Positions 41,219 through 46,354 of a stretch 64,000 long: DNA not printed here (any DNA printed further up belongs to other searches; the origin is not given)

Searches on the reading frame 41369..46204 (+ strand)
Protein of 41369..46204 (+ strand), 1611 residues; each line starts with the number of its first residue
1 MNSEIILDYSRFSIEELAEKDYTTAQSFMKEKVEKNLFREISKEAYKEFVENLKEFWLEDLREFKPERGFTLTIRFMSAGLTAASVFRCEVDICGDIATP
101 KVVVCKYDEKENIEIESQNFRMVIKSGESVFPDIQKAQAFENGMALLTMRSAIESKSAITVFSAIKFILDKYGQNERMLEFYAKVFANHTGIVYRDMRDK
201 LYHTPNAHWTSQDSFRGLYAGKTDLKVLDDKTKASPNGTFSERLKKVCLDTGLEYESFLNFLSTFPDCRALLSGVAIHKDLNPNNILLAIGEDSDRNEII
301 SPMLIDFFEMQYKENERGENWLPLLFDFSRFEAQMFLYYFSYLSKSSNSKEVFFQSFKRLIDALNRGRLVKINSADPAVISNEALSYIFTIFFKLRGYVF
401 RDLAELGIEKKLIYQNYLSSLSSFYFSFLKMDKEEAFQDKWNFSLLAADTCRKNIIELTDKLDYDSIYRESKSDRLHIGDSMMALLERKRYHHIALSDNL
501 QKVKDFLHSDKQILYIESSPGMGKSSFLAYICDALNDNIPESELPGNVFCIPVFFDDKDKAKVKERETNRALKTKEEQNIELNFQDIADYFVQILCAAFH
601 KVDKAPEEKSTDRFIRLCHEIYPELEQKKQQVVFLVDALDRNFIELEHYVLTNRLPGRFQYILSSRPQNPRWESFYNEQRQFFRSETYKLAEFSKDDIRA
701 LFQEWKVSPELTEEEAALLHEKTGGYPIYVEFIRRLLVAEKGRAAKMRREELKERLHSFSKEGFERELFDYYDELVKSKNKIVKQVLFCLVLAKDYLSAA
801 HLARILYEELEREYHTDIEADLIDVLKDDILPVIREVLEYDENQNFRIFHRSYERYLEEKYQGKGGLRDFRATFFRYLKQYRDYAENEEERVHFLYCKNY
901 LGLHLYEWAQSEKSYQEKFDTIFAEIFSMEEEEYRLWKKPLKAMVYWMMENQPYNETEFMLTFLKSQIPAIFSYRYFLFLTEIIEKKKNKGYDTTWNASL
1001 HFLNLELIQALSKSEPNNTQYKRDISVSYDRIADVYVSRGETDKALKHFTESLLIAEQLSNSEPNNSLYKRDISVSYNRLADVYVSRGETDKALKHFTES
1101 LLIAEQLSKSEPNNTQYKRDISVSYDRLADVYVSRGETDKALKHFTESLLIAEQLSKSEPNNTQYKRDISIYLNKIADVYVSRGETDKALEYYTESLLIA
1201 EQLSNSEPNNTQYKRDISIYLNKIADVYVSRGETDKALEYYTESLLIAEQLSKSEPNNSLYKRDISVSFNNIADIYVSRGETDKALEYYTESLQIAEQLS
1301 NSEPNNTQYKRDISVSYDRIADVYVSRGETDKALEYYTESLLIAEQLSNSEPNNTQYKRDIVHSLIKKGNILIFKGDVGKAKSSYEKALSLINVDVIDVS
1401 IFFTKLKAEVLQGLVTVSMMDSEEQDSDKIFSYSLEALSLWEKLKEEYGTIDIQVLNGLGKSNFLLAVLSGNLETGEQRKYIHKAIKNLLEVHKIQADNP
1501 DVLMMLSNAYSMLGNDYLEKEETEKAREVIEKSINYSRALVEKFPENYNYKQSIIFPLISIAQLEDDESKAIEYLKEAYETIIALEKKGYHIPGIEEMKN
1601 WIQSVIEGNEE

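Call 6: search_protein_families(library=pfam, proteins=[window:41369-46204:+])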
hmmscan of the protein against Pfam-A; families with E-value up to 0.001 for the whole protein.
window:41369-46204:+ (1611 aa): 24 families
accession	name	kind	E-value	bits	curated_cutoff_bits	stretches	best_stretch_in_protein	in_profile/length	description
PF13424.12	TPR_12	-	4.5e-45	152.2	30.1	4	1219-1298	4-77/77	Tetratricopeptide repeat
PF07719.23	TPR_2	-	2.6e-38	127.4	27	0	1269-1297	4-32/34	Tetratricopeptide repeat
PF13176.12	TPR_7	-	1.1e-35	119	27.9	1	1269-1301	2-34/36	Tetratricopeptide repeat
PF00515.34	TPR_1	-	3.5e-35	118.8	27.8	1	1268-1297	3-32/34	Tetratricopeptide repeat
PF13374.12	TPR_10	-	8.6e-32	108.7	27.5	0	1268-1301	4-37/42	Tetratricopeptide repeat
PF13181.12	TPR_8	-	9.6e-30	100.6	25.7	0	1363-1391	2-30/34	Tetratricopeptide repeat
PF13428.12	TPR_14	-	8.7e-15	54.2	23.5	0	1125-1147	4-26/44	Tetratricopeptide repeat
PF13414.12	TPR_11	-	2.5e-14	53.1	26.8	0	1274-1295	2-23/42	TPR repeat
PF10602.15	RPN7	-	4e-12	46.6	29.6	0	1297-1392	21-103/174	26S proteasome subunit RPN7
PF01535.26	PPR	-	4.6e-12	45.8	25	0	1075-1097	1-23/31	PPR repeat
PF13174.12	TPR_6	-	1.7e-10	41.3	26.3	0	1319-1338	5-24/33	Tetratricopeptide repeat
PF17874.7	TPR_MalT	-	6.1e-10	39.3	45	0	1061-1205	29-157/336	MalT-like TPR region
PF24883.2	NPHP3_N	-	2.3e-07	31.6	24.8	1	502-640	11-134/164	Nephrocystin 3, N-terminal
PF13432.12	TPR_16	-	2.9e-07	31.2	32.7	0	1175-1244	2-57/65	Tetratricopeptide repeat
PF13431.12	TPR_17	-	3e-07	30.6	24.4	0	1074-1094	13-33/34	Tetratricopeptide repeat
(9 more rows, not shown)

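Call 7: search_protein_families(library=ncbifam, proteins=[window:41369-46204:+])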
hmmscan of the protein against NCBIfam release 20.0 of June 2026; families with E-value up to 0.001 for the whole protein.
window:41369-46204:+ (1611 aa): 6 families
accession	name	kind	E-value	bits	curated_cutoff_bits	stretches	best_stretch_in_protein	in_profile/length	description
NF053520.1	HK_Porph_FimS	equivalog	4.9e-22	77.9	600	1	1262-1302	160-200/618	sensor histidine kinase FimS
NF002725.1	PRK02603.1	equivalog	5.9e-18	65.5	143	0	1263-1301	69-107/173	photosystem I assembly protein Ycf3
NF053720.1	NsdA_fam_reg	subfamily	9.6e-13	48.4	75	0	1268-1348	324-402/432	NsdA family TPR-like regulatory protein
TIGR00756.2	PPR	repeat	3.1e-12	45.8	20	0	1267-1291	1-25/35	pentatricopeptide repeat protein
NF011780.0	PRK15244.1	equivalog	8.5e-09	34.5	1133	0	1146-1192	424-470/591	SPI-2 type III secretion system effector NAD(+)--protein-arginine ADP-ribosyltransferase SpvB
NF047558.1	TPR_END_plus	domain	0.00028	20.8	32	0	1271-1296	4-29/56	TPR end-of-group domain-containing protein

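Call 18: search_protein_families(library=padloc, proteins=[window:41369-46204:+], max_evalue=0.01)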
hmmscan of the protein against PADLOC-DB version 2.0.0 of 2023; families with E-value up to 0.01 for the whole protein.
window:41369-46204:+ (1611 aa): 1 family
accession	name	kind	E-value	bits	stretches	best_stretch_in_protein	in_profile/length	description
PDLC01169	TPR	-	1.3e-17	62.1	4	1172-1306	111-227/252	TPR repeats containing protein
